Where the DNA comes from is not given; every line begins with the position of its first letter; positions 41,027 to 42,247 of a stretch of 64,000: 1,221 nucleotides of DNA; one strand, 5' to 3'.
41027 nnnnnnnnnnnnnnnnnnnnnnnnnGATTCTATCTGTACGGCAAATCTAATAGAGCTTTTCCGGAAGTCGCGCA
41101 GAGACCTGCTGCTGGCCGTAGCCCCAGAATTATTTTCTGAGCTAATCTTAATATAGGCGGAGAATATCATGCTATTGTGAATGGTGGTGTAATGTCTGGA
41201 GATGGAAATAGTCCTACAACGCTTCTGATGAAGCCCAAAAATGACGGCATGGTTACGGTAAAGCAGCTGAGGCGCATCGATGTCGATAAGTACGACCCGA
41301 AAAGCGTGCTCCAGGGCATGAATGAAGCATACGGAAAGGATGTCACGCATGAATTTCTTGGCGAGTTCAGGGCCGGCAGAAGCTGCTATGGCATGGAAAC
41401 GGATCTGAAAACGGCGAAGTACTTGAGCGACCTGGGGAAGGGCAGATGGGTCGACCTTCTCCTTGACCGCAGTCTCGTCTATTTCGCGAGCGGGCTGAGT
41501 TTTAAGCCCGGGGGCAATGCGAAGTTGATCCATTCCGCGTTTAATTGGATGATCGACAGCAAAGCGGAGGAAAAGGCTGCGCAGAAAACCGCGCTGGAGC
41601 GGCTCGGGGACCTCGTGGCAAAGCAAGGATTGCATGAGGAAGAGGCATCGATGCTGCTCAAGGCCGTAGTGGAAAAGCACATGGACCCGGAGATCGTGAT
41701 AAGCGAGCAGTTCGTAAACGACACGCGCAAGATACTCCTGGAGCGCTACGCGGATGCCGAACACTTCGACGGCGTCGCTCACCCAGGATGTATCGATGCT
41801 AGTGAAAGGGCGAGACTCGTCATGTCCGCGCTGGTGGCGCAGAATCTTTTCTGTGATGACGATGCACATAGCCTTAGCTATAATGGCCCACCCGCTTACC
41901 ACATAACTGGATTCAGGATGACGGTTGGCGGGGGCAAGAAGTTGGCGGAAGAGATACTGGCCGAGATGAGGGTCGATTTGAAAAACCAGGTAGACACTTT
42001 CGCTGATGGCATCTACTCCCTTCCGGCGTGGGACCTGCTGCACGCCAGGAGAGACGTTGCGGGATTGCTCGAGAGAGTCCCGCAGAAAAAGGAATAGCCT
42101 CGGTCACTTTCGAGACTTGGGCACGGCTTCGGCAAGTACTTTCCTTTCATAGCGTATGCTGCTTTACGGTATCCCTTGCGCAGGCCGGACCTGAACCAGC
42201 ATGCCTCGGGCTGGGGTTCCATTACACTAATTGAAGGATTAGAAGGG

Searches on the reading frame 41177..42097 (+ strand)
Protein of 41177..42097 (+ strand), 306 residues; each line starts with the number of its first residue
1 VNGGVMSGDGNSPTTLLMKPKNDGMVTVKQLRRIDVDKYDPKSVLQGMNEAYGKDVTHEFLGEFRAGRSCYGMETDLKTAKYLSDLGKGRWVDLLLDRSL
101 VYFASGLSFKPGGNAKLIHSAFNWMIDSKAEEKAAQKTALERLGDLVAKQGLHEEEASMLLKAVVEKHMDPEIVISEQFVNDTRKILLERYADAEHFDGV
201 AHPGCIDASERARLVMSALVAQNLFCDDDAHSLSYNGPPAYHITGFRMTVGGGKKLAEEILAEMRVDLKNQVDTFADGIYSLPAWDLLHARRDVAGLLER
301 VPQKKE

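Call 32: search_protein_families(library=pfam, proteins=[window:41177-42097:+], max_evalue=0.01)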
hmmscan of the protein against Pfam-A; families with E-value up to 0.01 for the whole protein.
window:41177-42097:+ (306 aa): 1 family
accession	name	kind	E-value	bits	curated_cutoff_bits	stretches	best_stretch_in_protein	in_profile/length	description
PF20121.4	DUF6511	-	0.00071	20.4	28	1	125-168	1-51/69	Family of unknown function (DUF6511)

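Call 73: search_protein_families(library=pfam, proteins=[window:41177-42097:+], max_evalue=0.001)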
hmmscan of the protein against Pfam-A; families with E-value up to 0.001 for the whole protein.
window:41177-42097:+ (306 aa): 1 family
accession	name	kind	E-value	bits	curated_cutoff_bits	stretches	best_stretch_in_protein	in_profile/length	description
PF20121.4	DUF6511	-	0.00071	20.4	28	0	125-168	1-51/69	Family of unknown function (DUF6511)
